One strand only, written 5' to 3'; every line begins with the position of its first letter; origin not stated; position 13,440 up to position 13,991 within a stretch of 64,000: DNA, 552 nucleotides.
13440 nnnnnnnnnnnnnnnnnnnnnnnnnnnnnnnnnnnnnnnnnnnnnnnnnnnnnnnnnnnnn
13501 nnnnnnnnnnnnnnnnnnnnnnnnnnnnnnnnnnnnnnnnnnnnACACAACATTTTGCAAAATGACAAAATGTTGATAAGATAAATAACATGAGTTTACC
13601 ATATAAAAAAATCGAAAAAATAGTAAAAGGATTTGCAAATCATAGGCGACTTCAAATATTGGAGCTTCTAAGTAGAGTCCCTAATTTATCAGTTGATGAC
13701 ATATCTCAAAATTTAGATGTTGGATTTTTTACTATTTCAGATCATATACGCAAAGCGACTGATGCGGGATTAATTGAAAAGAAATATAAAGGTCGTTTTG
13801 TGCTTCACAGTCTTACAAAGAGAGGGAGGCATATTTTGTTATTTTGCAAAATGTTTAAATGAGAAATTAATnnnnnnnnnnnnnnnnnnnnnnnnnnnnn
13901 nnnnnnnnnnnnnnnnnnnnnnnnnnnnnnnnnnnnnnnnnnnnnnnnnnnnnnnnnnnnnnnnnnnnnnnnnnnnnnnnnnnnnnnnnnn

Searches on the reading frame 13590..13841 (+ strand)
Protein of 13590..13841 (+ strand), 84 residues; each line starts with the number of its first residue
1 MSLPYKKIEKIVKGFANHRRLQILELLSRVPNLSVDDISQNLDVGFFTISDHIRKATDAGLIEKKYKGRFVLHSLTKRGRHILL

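Call 42: search_protein_families(library=pfam, proteins=[window:13590-13841:+], max_evalue=0.01)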
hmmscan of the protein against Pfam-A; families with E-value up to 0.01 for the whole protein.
window:13590-13841:+ (84 aa): 7 families
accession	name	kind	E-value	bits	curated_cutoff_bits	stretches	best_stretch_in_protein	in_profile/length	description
PF01022.26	HTH_5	-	7.5e-07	29.4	22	1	19-64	3-47/47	Bacterial regulatory protein, arsR family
PF13463.12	HTH_27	-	4.2e-05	24.2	22.2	1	21-79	6-68/68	Winged helix DNA-binding domain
PF13412.12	HTH_24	-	0.00019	21.4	21.9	1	18-63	3-48/48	Winged helix-turn-helix DNA-binding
PF08220.18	HTH_DeoR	-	0.0015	18.7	21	1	19-68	1-50/57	DeoR-like helix-turn-helix domain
PF13601.12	HTH_34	-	0.0016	19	27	1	20-81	2-67/80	Winged helix DNA-binding domain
PF08279.18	HTH_11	-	0.0018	18.5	25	1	19-62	1-46/55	HTH domain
PF25212.1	HVO_A0114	-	0.0064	16.7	27.6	1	17-69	21-73/84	HVO_A0114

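Call 43: search_protein_families(library=ncbifam, proteins=[window:13590-13841:+], max_evalue=0.01)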
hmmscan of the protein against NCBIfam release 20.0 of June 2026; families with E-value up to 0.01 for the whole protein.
window:13590-13841:+ (84 aa): 14 families
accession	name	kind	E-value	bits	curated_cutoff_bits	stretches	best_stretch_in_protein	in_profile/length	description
NF033788.1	HTH_metalloreg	subfamily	1.5e-12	47.1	55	1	10-78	3-71/77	metalloregulator ArsR/SmtB family transcription factor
NF033789.1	repress_SdpR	subfamily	8.9e-08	31.9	100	1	13-76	3-65/79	autorepressor SdpR family transcription factor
NF053602.1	Phr_regulator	exception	1.1e-05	25.1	320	1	11-65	5-58/191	heat shock transcription regulator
TIGR01884.1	cas_HTH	subfamily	2.2e-05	23.9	60.2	1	17-70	141-195/202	CRISPR-associated CARF protein Csa3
NF007528.0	PRK10141.1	subfamily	0.00013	21.8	97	1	10-76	8-74/117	metalloregulator ArsR/SmtB family transcription factor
NF045707.1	Dbac_1936_reg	equivalog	0.00025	21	115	1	6-77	5-75/99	ArsR/SmtB-type metalloregulator TsoR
NF041413.1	ArsR_Rv2640c_fam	equivalog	0.00026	21.4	155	1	12-76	36-102/118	Rv2640c family ArsR-like transcriptional regulator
NF053606.1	Sta1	subfamily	0.00082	19.4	80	1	18-65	20-67/100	Sta1 family transcriptional regulator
NF053755.1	MsvR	equivalog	0.001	18.8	220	1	12-66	7-60/236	transcriptional factor MsvR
NF007316.0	PRK09802.1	equivalog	0.0022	17.3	351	1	6-76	6-75/269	DeoR family transcriptional regulator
NF041397.1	TranRegGlpR_Halo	equivalog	0.0032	17.1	300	1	17-68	4-55/253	HTH-type transcriptional regulator GlpR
NF004170.0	PRK05638.1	equivalog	0.0049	15.5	421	1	20-83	373-438/442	threonine synthase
NF040642.1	sulf_sens_BigR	equivalog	0.0062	16.6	155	1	8-78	10-79/95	sulfite-sensing transcriptional repressor BigR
NF041396.1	TranRegLrp_Halo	equivalog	0.0091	15.9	190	1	33-64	20-51/149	HTH-type transcriptional regulator Lrp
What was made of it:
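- Closest known: Operators of ArsR/SmtB-family repressors. Same: The protein passes the NCBIfam ArsR/SmtB cut-off (call 43).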
